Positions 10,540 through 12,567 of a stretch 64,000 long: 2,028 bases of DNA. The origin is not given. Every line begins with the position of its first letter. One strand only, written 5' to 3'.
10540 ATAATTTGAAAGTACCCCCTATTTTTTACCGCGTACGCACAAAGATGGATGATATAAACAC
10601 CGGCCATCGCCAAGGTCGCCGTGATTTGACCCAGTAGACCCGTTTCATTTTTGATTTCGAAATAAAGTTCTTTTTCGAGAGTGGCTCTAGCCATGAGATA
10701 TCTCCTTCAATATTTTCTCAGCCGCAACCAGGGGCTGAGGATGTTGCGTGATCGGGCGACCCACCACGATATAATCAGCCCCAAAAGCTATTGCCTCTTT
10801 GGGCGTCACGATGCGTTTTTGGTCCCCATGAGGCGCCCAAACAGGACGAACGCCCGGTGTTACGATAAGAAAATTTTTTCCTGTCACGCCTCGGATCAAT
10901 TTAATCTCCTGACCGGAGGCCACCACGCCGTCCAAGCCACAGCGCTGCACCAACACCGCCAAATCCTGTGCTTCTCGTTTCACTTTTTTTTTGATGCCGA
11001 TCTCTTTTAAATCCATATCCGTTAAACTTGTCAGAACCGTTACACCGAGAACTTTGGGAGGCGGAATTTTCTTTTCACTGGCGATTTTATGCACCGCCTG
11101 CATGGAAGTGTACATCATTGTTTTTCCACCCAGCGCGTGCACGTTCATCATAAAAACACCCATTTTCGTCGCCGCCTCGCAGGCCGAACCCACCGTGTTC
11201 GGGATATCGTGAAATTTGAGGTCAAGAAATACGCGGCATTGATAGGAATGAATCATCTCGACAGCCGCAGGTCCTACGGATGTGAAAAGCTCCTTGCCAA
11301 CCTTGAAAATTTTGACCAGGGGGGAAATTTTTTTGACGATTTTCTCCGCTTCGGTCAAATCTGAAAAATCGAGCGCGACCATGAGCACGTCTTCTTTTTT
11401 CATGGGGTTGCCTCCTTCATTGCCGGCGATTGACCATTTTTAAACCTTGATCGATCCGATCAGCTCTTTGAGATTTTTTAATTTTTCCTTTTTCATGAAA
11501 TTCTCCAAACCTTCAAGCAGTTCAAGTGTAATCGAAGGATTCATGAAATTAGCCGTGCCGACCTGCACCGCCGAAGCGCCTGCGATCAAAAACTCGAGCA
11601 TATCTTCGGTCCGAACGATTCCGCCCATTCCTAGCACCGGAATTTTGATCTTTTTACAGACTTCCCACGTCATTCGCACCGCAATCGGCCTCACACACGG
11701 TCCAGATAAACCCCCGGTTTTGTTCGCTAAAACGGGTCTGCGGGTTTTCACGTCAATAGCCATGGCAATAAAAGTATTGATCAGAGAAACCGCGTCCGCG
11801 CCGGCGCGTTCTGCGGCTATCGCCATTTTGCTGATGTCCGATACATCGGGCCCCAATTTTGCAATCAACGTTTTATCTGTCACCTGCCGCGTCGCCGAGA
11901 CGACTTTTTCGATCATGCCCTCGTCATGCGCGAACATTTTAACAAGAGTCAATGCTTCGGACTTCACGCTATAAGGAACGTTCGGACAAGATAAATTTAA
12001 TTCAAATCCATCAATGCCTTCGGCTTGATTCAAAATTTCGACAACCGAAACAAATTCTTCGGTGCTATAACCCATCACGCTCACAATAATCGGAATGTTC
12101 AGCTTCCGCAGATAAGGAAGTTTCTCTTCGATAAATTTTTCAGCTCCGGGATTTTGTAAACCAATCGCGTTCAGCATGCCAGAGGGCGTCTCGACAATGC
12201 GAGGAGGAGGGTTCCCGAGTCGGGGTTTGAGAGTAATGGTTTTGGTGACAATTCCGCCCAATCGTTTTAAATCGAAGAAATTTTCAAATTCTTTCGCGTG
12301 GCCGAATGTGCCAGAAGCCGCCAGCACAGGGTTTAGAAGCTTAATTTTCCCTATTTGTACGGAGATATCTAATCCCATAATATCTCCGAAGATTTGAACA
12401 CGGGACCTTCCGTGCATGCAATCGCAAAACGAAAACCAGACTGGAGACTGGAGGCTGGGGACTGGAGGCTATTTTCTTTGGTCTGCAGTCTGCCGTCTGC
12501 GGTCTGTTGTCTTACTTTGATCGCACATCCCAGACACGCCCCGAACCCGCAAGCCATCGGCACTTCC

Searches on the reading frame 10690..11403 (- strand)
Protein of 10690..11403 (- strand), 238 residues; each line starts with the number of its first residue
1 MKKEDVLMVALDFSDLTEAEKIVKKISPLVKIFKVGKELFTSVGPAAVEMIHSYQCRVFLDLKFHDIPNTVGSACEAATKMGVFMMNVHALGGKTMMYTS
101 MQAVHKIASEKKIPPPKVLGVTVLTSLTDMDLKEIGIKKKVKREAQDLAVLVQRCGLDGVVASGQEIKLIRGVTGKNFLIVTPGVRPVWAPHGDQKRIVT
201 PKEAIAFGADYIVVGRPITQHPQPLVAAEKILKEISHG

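Call 67: search_protein_families(library=pfam, proteins=[window:10690-11403:-], max_evalue=0.00001)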
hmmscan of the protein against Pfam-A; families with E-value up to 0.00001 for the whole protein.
window:10690-11403:- (238 aa): 1 family
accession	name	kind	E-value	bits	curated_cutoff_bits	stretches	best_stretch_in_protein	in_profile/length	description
PF00215.30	OMPdecase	-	7.5e-56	189.9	27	1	7-231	3-221/221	Orotidine 5'-phosphate decarboxylase / HUMPS family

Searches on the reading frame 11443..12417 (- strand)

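Call 67: search_protein_families(library=pfam, proteins=[window:11443-12417:-], max_evalue=0.00001)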
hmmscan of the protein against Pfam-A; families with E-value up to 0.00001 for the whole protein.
window:11443-12417:- (325 aa): 2 families
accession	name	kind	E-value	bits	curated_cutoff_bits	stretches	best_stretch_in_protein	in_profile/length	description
PF01180.27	DHO_dh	-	4.1e-74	249.8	27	1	19-308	3-291/291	Dihydroorotate dehydrogenase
PF01207.24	Dus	-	2.5e-06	27.3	20.4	0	252-299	178-226/311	Dihydrouridine synthase (Dus)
